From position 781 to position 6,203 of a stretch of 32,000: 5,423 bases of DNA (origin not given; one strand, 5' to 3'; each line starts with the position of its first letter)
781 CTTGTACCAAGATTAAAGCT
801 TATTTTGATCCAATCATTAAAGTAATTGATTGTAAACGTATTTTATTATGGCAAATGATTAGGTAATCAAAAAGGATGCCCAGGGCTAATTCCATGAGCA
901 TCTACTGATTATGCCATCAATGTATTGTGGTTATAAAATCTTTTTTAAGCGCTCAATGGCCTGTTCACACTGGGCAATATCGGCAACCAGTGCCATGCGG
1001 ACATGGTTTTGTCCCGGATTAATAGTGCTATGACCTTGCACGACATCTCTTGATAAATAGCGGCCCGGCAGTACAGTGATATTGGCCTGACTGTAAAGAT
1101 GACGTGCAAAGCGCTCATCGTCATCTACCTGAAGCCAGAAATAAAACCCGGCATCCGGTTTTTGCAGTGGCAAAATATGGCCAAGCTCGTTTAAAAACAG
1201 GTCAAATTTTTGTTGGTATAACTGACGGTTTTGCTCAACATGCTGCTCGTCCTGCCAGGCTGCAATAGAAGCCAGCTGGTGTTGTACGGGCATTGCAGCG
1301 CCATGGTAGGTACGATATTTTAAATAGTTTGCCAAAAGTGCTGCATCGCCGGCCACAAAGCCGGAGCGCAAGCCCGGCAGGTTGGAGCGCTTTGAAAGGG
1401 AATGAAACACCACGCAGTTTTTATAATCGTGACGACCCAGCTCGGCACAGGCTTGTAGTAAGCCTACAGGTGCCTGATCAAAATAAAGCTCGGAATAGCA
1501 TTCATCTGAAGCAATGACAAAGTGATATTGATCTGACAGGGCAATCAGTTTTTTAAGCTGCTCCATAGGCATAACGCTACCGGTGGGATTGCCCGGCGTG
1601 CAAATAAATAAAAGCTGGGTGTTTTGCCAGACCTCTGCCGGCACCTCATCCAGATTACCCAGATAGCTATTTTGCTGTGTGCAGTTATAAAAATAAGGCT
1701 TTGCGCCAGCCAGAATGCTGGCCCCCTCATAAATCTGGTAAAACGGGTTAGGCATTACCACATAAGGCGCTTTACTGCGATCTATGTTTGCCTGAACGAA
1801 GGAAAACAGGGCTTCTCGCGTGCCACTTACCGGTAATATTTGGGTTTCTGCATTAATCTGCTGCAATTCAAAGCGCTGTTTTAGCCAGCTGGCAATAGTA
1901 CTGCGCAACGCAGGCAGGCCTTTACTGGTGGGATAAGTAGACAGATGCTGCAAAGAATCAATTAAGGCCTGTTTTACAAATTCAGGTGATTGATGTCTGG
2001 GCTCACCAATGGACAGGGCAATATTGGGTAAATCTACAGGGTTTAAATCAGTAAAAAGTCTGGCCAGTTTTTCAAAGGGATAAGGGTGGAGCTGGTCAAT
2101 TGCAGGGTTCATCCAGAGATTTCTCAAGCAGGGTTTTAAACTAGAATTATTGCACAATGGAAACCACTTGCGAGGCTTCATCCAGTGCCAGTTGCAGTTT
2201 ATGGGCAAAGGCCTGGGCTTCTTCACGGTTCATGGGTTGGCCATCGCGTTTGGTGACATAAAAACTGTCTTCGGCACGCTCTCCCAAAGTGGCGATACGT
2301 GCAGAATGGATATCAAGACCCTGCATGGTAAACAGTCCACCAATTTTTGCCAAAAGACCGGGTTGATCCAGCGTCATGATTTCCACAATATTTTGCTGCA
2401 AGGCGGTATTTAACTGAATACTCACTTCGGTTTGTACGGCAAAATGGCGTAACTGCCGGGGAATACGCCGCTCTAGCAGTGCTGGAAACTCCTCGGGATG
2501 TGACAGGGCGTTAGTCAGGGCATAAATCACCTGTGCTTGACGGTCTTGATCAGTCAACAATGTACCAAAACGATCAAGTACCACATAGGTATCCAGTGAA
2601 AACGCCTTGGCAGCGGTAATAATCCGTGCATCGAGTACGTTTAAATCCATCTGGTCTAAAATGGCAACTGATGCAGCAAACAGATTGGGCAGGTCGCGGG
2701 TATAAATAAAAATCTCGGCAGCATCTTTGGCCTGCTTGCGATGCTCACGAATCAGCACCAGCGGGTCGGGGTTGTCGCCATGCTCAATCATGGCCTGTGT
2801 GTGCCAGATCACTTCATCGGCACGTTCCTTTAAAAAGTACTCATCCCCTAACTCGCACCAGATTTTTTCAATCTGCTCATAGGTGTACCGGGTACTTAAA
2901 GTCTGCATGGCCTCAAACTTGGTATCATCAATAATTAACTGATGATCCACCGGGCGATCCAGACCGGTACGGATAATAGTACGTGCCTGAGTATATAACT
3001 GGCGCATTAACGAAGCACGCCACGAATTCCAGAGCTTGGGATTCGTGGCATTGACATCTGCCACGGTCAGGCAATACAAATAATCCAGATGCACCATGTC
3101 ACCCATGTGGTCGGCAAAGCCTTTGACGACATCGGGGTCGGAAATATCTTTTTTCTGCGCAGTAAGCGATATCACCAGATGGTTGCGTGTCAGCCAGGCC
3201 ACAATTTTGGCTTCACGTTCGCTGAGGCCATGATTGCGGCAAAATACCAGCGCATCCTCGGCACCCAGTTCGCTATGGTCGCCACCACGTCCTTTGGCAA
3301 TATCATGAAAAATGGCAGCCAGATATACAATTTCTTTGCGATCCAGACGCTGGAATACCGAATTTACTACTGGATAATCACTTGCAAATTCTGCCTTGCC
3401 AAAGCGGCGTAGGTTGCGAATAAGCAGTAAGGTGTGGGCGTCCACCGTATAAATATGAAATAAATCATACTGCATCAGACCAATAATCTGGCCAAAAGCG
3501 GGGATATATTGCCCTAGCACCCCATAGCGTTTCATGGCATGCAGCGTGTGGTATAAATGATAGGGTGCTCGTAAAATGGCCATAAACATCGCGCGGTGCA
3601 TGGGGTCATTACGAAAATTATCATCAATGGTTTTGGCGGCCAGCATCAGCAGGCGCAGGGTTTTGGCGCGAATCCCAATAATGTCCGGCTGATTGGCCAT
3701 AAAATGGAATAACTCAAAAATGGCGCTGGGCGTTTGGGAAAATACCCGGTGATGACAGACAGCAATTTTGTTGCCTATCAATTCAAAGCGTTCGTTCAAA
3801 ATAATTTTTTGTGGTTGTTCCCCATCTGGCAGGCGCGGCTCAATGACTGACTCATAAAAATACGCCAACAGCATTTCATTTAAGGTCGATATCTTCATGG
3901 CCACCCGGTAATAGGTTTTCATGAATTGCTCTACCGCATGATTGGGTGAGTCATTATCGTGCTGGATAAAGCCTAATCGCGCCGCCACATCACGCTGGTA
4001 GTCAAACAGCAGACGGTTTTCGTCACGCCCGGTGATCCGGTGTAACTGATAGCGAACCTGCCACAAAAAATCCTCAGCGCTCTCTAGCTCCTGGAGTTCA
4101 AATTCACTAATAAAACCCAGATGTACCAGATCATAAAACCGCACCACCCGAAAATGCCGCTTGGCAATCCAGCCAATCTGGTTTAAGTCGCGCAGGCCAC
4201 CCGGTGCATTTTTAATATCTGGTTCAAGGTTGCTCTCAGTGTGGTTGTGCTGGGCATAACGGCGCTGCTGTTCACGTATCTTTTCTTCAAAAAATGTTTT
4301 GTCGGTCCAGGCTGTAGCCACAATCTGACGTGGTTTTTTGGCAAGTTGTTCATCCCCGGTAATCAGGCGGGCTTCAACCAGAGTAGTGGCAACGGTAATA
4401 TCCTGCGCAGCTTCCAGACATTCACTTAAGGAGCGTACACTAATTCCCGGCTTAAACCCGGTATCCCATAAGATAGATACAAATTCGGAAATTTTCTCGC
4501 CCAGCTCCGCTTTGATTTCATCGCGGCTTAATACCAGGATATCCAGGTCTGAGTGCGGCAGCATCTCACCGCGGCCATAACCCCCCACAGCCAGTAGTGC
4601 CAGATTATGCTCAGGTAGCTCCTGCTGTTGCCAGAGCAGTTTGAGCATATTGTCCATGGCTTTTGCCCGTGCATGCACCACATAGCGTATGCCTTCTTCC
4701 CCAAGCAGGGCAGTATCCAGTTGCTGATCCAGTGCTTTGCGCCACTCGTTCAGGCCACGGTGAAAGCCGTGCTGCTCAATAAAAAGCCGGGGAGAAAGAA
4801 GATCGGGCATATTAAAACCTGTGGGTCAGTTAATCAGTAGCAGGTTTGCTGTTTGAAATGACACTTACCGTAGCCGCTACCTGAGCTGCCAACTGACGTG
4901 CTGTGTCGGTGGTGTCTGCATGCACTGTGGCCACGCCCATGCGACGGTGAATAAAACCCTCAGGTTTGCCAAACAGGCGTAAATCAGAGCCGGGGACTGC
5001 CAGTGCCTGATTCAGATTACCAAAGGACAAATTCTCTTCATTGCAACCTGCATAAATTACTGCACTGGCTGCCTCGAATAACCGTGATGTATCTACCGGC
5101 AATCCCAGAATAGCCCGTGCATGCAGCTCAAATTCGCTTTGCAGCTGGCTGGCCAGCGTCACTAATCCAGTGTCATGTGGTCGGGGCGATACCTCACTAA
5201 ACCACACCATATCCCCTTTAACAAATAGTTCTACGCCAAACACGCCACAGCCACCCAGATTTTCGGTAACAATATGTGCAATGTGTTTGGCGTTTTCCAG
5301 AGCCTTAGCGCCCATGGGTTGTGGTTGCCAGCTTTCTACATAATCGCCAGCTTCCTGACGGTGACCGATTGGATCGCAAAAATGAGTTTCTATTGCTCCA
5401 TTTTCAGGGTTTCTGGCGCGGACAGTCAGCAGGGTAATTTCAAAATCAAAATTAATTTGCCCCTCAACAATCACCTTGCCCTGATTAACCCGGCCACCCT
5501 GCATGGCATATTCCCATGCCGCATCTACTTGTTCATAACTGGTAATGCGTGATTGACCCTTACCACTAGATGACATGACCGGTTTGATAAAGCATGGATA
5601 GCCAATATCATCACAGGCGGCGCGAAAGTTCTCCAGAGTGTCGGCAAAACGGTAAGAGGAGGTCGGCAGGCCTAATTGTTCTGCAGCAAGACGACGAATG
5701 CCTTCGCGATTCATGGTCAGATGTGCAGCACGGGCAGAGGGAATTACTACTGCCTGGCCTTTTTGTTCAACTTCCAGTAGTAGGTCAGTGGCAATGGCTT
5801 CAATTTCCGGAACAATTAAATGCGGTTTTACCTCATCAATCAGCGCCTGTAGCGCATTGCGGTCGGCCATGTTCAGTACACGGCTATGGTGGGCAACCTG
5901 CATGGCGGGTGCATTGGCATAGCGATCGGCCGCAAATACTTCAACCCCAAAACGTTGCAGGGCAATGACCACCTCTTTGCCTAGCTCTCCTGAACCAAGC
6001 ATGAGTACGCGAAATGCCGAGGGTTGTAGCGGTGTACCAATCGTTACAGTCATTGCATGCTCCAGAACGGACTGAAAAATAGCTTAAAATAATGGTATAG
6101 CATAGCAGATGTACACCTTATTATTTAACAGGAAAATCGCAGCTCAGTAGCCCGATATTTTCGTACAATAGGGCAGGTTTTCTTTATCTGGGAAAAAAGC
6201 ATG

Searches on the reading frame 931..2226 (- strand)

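Call 51: search_protein_families(library=pfam, proteins=[window:931-2226:-], max_evalue=0.00001)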
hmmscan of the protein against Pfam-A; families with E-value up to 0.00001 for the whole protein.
window:931-2226:- (431 aa): 1 family
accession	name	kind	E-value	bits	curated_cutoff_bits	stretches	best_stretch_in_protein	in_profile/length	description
PF00155.27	Aminotran_1_2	-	1.5e-51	176.1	19.7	1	69-427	4-361/361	Aminotransferase class I and II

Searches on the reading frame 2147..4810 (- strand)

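Call 51: search_protein_families(library=pfam, proteins=[window:2147-4810:-], max_evalue=0.00001)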
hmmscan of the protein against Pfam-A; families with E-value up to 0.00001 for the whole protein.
window:2147-4810:- (887 aa): 4 families
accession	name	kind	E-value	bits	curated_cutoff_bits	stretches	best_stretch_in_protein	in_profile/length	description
PF08335.16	GlnD_UR_UTase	-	1e-43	149.2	21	1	173-315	2-141/141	GlnD PII-uridylyltransferase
PF01966.28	HD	-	2.1e-07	31.7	22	1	475-553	20-97/116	HD domain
PF01842.31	ACT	-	1.4e-06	28.4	27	0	809-853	3-49/66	ACT domain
PF01909.29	NTP_transf_2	-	2.1e-06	28.4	21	1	69-123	14-77/93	Nucleotidyltransferase domain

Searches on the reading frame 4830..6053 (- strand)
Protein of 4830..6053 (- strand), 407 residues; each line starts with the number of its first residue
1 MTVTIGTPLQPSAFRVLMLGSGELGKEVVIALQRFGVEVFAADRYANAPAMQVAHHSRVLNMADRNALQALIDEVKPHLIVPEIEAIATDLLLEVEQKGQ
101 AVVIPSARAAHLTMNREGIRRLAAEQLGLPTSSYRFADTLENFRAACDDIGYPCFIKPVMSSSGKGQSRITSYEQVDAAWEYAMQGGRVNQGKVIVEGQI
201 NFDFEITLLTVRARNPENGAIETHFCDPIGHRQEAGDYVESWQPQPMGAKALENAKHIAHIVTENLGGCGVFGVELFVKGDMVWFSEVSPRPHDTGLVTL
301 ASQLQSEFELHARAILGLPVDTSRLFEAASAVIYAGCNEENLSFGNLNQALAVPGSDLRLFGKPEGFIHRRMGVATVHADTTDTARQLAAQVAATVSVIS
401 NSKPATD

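Call 51: search_protein_families(library=pfam, proteins=[window:4830-6053:-], max_evalue=0.00001)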
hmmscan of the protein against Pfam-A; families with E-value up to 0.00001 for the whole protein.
window:4830-6053:- (407 aa): 4 families
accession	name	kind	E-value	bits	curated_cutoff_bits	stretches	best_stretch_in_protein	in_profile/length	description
PF02222.28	ATP-grasp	-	1e-53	182.1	27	1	123-308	2-179/179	ATP-grasp domain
PF21244.3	PurT_C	-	5.4e-23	80.7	26.7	1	328-396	1-68/68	PurT, C-terminal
PF22660.2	RS_preATP-grasp-like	-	5.8e-10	39.9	27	1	18-110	6-94/98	Ribonucleotide synthetase preATP-grasp domain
PF07478.18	Dala_Dala_lig_C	-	1.2e-08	35.1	24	1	139-295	24-179/204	D-ala D-ala ligase C-terminus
